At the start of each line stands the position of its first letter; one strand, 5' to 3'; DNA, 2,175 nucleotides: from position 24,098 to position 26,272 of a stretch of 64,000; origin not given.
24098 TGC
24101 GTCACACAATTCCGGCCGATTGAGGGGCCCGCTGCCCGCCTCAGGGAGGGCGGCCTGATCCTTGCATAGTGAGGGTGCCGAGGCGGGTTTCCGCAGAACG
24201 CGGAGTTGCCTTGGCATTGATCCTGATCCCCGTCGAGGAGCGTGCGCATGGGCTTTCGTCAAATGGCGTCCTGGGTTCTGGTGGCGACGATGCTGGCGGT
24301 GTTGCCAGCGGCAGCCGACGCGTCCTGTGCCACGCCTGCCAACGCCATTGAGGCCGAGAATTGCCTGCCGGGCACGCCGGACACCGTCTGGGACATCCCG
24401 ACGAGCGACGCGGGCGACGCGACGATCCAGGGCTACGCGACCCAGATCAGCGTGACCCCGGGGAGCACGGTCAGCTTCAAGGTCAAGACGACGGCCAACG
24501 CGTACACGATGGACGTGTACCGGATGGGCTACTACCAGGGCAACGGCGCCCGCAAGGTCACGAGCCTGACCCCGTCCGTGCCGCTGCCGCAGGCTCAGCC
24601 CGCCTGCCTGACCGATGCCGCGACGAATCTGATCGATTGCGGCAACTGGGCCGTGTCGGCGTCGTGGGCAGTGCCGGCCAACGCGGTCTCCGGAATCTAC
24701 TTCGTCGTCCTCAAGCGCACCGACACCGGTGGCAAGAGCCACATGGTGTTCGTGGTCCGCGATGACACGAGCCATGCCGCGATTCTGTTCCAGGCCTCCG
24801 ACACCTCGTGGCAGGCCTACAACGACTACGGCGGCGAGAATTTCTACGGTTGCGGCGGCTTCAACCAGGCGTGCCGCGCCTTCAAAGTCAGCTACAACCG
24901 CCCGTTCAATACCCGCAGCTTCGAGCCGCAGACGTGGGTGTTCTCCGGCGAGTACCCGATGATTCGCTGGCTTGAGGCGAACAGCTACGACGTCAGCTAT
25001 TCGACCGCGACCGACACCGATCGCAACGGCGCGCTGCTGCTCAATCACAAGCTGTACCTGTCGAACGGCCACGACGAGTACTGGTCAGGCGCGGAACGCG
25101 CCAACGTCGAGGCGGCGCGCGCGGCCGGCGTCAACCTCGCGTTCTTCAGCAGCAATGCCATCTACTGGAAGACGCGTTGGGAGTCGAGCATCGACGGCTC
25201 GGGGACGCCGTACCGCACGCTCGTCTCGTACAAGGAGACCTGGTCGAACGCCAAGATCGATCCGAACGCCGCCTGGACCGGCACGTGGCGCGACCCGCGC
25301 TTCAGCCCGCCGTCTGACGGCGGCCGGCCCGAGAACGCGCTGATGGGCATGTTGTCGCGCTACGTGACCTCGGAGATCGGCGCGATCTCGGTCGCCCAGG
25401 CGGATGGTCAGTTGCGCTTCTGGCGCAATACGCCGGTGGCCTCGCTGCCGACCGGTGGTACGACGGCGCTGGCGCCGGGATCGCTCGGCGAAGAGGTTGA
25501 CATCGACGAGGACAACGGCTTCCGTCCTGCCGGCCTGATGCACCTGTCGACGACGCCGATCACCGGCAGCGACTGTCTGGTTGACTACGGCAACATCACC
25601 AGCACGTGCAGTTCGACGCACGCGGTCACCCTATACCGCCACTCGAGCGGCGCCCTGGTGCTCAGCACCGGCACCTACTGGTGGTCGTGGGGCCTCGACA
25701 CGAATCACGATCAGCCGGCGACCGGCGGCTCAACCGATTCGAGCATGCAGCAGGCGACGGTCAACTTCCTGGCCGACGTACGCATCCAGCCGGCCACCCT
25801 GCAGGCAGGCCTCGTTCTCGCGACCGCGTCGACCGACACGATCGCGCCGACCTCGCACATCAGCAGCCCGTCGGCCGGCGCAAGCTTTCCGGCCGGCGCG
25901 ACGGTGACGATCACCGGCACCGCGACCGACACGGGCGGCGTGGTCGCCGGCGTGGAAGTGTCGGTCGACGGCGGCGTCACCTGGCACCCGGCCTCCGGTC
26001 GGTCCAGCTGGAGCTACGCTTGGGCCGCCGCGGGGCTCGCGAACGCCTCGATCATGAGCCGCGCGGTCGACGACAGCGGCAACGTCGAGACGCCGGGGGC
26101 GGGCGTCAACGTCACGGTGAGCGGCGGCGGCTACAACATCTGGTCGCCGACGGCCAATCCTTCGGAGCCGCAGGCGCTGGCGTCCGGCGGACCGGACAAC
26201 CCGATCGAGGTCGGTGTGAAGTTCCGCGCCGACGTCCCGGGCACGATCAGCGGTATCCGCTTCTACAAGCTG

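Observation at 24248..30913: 2,221-aa secreted protein with four DUF4082-type modules and a dimethylformamidase-like head, embedded in the EPS locus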

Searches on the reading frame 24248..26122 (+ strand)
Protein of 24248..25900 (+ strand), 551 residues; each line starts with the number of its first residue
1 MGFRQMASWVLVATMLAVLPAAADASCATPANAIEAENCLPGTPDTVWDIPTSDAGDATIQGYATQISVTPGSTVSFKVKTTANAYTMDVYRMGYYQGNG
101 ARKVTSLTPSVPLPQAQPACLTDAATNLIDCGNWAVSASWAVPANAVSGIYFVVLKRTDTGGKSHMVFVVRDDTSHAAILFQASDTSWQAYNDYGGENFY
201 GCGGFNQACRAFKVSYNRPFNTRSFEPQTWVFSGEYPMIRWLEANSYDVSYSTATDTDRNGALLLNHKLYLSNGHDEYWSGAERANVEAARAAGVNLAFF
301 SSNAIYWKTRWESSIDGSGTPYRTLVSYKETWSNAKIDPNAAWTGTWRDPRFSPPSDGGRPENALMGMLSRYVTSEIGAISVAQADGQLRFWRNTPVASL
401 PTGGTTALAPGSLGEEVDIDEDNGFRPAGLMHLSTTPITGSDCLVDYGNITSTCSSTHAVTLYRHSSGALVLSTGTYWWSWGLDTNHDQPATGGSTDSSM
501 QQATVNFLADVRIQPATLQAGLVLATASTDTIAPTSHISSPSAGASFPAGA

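Call 10: search_solved_structures(query=window:24248-25900:+, max_evalue=1, show_alignments=2)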
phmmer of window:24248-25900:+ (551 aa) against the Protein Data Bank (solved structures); distinct sequences matched with E-value up to 1: 5.
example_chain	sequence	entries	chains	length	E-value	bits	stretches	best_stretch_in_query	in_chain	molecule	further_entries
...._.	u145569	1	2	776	2e-10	43.2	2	237-324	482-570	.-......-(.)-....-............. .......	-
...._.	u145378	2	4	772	2.1e-10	43.1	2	237-324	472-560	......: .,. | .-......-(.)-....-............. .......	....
6lvd_A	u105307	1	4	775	3.2e-05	26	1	218-308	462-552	N,N-dimethylformamidase large subunit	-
6lvb_A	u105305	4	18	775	3.6e-05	25.9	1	218-308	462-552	N,N-dimethylformamidase large subunit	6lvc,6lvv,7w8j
6lve_A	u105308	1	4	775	0.00024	23.1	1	218-308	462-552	N,N-dimethylformamidase large subunit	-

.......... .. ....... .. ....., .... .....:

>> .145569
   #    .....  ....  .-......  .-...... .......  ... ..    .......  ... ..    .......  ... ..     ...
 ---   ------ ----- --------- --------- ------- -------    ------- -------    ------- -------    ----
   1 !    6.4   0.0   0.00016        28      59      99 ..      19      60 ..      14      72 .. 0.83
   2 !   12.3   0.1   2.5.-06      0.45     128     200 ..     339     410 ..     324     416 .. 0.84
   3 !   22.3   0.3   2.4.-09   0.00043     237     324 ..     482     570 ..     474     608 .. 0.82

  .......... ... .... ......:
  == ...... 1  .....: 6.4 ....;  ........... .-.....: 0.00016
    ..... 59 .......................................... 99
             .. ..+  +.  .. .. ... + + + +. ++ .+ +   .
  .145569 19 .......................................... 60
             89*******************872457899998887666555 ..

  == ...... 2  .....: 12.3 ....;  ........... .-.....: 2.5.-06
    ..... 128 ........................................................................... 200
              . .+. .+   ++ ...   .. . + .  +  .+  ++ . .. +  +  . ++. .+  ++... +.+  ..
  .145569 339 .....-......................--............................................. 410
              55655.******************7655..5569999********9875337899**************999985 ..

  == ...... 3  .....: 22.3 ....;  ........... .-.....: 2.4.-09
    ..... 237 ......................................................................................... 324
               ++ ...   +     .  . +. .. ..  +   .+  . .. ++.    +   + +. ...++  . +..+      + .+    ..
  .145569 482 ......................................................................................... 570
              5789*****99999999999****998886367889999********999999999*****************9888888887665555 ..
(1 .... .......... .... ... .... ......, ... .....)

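Call 26: search_solved_structures(query=A1, max_evalue=1, show_alignments=3)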
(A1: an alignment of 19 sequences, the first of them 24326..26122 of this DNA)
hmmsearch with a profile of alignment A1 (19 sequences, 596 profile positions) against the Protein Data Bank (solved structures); distinct sequences matched with E-value up to 1: 28.
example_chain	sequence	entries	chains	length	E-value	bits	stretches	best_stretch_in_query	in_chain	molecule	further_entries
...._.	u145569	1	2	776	6.2e-15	57.8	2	205-327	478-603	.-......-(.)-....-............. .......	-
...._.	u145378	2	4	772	2.2e-14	56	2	205-327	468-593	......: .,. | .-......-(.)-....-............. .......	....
5wa0_A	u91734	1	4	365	6.7e-08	34.6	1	503-589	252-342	Putative sulfite oxidase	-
5k3x_A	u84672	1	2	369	6.9e-08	34.5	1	503-589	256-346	Putative sulfite oxidase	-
4pw3_A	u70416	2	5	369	6.9e-08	34.5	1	503-589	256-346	Putative sulfite oxidase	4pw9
6lvb_A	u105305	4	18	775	1.3e-07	33.6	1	185-281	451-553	N,N-dimethylformamidase large subunit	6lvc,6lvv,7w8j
6lvd_A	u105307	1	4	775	2e-07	33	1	186-281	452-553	N,N-dimethylformamidase large subunit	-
2a9b_A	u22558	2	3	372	2.8e-07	32.5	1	504-589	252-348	Sulfite Oxidase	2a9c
2a9d_A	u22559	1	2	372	2.8e-07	32.5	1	504-589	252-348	Sulfite Oxidase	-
2a99_A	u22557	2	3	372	2.8e-07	32.5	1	504-589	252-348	Sulfite Oxidase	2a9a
9kvu_A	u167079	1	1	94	3.7e-07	32.1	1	503-594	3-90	bacterial immunoglobulin domain B1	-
3hbg_A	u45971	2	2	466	4.1e-07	31.9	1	504-589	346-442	Sulfite Oxidase mutant C185S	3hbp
3hbq_A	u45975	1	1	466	4.1e-07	31.9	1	504-589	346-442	Sulphite oxide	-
1sox_A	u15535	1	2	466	4.2e-07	31.9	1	504-589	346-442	SULFITE OXIDASE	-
3hc2_A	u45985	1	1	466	4.2e-07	31.9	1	504-589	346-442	sulfite oxidase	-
6lve_A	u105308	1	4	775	8.6e-07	30.9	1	185-281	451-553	N,N-dimethylformamidase large subunit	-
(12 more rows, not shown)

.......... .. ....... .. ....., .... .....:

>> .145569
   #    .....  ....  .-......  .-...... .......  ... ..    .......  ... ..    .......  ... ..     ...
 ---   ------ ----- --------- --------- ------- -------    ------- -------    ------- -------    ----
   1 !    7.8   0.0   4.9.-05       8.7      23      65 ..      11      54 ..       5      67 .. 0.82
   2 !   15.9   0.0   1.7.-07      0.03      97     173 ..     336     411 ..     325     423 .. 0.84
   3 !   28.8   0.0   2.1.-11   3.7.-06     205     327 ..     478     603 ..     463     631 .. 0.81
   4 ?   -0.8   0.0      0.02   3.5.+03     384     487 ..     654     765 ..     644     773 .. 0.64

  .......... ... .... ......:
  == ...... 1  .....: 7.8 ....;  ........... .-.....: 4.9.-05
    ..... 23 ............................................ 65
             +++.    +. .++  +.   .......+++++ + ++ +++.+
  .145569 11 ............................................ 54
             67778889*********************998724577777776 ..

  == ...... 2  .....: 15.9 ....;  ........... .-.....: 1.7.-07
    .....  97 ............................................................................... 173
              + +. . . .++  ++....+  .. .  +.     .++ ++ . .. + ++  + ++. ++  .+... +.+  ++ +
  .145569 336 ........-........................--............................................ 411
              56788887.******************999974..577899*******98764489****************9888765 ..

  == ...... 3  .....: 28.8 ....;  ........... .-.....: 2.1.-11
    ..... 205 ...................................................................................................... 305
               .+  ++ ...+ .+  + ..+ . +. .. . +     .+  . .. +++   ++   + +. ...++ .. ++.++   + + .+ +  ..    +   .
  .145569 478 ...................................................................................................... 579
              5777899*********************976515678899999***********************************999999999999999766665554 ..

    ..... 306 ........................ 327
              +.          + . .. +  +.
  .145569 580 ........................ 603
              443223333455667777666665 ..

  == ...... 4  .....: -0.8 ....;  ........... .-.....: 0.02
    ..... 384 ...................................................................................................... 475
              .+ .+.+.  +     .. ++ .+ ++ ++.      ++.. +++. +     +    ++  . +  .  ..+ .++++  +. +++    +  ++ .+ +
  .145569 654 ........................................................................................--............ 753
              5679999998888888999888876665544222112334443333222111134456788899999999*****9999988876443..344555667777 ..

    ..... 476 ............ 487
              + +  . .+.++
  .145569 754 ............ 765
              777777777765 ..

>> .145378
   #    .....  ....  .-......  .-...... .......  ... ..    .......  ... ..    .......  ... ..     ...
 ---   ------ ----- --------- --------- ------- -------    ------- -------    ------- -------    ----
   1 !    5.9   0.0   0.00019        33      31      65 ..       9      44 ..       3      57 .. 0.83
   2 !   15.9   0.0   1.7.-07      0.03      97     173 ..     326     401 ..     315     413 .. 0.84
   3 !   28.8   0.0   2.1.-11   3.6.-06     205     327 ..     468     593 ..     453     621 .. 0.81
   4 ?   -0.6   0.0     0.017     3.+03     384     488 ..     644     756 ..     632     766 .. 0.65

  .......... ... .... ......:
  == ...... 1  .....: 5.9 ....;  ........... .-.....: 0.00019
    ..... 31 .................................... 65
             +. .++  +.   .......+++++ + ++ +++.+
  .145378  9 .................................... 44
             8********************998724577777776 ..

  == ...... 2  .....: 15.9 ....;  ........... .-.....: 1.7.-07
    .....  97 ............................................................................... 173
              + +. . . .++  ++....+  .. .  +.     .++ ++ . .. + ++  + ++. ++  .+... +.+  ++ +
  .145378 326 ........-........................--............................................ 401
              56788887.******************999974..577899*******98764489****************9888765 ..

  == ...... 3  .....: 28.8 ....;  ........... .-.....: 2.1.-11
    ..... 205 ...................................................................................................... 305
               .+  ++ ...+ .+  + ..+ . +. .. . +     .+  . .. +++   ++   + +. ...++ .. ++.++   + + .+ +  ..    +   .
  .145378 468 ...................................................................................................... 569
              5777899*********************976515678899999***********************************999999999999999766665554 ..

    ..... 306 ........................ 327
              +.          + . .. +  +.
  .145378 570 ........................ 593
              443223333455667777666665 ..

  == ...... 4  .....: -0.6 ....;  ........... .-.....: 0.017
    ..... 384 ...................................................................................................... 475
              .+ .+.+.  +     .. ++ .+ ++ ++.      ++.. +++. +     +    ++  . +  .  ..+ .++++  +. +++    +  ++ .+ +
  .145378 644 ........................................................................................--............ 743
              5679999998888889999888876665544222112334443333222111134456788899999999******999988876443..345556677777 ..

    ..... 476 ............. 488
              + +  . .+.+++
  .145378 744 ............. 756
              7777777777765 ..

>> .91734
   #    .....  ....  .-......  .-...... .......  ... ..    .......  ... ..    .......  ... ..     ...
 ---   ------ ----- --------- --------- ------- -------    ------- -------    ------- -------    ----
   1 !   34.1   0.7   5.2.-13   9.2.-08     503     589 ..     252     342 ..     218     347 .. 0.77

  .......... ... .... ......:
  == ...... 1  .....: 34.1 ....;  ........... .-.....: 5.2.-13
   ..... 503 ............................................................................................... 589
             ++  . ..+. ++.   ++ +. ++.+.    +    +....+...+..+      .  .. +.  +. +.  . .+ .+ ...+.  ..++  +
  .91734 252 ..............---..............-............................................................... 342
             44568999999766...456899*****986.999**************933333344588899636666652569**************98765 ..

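Call 39: predict_structure(alignment_id=A1)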
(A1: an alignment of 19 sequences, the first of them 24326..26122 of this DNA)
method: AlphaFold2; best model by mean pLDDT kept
length: 599 residues; sequences in the alignment: 19
mean_pLDDT: 87.8   pTM: 0.91
mean pLDDT of the five models: 87.8, 84.4, 84.3, 83.0, 80.7
residues with pLDDT >= 90: 366; 70-90: 173; 50-70: 49; < 50: 11
segments of 3 or more residues with pLDDT < 50: 315-320, 330-333
pLDDT, mean of each block of 10 residues (from residue 1): 92 95 81 91 95 95 97 96 91 89 90 96 96 92 95 94 85 78 83 76 79 97 95 92 92 86 96 84 80 68 63 51 53 66 76 94 96 96 88 78 94 80 76 94 95 93 84 97 96 94 93 95 94 94 94 92 91 91 95 92
secondary structure, 60 per line:
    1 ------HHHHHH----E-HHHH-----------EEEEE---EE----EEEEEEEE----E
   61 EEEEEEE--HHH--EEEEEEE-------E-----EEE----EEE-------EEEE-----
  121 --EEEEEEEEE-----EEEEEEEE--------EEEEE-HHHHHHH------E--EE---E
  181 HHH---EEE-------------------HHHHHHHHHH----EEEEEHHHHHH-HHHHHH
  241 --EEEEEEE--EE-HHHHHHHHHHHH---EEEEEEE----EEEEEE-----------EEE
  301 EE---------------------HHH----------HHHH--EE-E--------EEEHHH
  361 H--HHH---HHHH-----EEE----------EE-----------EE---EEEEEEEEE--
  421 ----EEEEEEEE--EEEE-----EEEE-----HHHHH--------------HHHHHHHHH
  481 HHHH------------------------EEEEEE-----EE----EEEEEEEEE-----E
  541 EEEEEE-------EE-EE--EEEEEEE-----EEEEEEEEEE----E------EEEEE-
elements in order: H7-12 H19-22 E34-38 E48-55 E60-67 E75-81 E95-97 E102-104 E112-115 E123-131 E137-144 E153-157 H159-165 E187-189 H209-218 E223-227 H228-233 H235-240 E243-249 H255-266 E270-276 E281-286 E298-302 H337-340 E355-357 H358-361 H370-373 E379-381 E410-418 E425-432 E435-438 E444-447 H453-457 H472-484 E509-514 E526-534 E540-546 E561-567 E573-582 E594-598

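Call 44: fold_search(model_id=the predicted structure, library=pdb)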
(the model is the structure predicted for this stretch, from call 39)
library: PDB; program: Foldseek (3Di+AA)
matches with E <= 10: 1999; with E <= 0.001: 83
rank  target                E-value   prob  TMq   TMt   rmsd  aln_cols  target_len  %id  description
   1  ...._B                3.4e-18  1.00  0.54  0.45  10.5       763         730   13  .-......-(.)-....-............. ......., 2.75 angstrom resolution (released 2023-03-15)
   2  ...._A                4.0e-18  1.00  0.51  0.43  15.3       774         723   14  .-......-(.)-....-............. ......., selenomethionyl derivative (released 2023-03-15)
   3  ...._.                7.3e-18  1.00  0.51  0.42  15.2       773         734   13  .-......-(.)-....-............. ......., 2.75 angstrom resolution (released 2023-03-15)
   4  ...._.                1.3e-17  1.00  0.53  0.44   9.6       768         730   13  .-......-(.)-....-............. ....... (released 2023-03-15)
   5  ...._B                2.9e-17  1.00  0.52  0.43  10.9       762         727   13  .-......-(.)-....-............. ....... (released 2023-03-15)
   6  6lvd_A                5.2e-17  1.00  0.49  0.40   5.6       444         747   16  Structure of Dimethylformamidase, tetramer, Y440A mutant (released 2020-06-03)
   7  6lvb_A                5.5e-17  1.00  0.48  0.38  10.2       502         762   16  Structure of Dimethylformamidase, tetramer (released 2020-06-03)
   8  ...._B                6.6e-17  1.00  0.52  0.43  11.0       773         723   13  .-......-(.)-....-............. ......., selenomethionyl derivative (released 2023-03-15)
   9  6lve_A                1.7e-16  1.00  0.48  0.39  10.8       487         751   16  Structure of Dimethylformamidase, tetramer, E521A mutant (released 2020-06-03)
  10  2c9x_A                2.0e-07  1.00  0.13  0.21  18.0       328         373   12  Sulfite dehydrogenase from Starkeya Novella Y236F mutant (released 2006-08-16)
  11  2blf_A                4.4e-07  1.00  0.13  0.21  18.0       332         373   11  Sulfite dehydrogenase from Starkeya Novella (released 2005-04-28)
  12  9kvu                  5.5e-07  1.00  0.15  0.84   1.8        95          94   33  Structure of B1 domain in the bifunctional enzyme CelAly (released 2026-03-18)
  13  9csd_A                7.9e-07  1.00  0.28  0.24  14.9       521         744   11  The Ectodomains of SPRING and S1P with the inhibitor PF-429242 (released 2025-04-23)
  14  2ca4_A                1.4e-06  1.00  0.13  0.20  18.0       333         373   12  Sulfite dehydrogenase from Starkeya Novella mutant (released 2007-02-20)
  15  2ca3_A                1.8e-06  1.00  0.13  0.20  18.1       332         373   11  Sulfite dehydrogenase from Starkeya Novella r55m mutant (released 2007-02-20)
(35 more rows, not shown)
